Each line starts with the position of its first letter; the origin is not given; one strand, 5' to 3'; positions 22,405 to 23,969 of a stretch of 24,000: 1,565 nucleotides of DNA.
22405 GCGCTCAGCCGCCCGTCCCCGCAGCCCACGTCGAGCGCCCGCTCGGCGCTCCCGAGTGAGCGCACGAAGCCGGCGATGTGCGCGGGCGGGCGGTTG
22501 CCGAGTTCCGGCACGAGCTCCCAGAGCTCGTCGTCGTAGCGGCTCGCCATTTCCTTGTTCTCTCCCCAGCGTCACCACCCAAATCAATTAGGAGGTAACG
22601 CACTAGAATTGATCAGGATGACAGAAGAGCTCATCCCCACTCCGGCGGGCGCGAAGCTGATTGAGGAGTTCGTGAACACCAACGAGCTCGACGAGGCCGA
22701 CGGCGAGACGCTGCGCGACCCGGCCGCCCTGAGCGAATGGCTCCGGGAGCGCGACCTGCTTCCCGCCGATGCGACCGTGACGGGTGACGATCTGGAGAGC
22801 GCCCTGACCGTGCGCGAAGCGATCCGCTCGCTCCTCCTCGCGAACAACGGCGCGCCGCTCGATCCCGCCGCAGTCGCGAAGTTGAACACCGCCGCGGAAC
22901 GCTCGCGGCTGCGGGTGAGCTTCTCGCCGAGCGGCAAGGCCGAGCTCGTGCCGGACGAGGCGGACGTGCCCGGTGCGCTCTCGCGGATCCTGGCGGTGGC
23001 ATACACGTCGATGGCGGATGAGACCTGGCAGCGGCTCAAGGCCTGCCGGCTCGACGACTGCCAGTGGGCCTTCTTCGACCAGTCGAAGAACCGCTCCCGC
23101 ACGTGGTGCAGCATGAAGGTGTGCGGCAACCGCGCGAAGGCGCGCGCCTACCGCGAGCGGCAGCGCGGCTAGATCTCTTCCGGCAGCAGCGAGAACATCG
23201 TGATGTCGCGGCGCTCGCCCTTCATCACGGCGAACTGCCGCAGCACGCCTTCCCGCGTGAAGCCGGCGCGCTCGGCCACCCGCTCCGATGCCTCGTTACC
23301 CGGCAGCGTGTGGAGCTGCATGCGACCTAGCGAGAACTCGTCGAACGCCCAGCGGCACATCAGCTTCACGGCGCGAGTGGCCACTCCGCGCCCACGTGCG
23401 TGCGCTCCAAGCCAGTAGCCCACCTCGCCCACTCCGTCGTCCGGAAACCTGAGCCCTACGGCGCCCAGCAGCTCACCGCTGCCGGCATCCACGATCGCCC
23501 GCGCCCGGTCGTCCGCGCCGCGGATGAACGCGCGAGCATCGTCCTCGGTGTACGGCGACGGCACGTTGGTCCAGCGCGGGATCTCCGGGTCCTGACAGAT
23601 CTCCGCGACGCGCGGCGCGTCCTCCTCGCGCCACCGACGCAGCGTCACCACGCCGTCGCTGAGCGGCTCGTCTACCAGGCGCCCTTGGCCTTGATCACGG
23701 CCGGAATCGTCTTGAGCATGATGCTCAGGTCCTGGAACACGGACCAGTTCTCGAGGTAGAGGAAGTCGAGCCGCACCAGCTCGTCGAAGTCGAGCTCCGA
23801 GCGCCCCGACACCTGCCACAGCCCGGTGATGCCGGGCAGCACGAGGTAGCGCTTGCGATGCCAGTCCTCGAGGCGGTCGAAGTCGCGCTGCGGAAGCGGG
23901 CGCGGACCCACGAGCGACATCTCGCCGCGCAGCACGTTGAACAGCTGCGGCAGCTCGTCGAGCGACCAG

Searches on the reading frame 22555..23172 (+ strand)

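Call 67: search_protein_families(library=pfam, proteins=[window:22555-23172:+], max_evalue=0.0001)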
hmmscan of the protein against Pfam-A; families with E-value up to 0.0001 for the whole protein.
window:22555-23172:+ (205 aa): 2 families
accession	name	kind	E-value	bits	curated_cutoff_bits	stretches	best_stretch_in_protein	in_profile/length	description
PF11706.13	zf-CGNR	-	1.4e-19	70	24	1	160-203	1-44/44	CGNR zinc finger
PF07336.16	ABATE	-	3.3e-17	63.8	24.4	1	36-148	4-122/130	Putative stress-induced transcription regulator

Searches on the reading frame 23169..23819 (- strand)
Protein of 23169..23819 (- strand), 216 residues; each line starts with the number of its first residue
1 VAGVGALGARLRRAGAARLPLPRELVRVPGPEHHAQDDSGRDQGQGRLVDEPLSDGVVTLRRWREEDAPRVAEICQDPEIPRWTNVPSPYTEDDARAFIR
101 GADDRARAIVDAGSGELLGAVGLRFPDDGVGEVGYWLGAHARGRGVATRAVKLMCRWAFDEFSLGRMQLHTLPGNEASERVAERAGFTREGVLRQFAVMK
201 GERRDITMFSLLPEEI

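Call 67: search_protein_families(library=pfam, proteins=[window:23169-23819:-], max_evalue=0.0001)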
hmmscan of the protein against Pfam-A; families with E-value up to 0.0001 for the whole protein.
window:23169-23819:- (216 aa): 2 families
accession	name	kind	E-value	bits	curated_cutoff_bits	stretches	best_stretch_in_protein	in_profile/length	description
PF13302.13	Acetyltransf_3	-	9.6e-32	111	25.4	1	58-188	2-138/138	Acetyltransferase (GNAT) domain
PF00583.31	Acetyltransf_1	-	3.5e-13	50.3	20.7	1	86-187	19-116/116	Acetyltransferase (GNAT) family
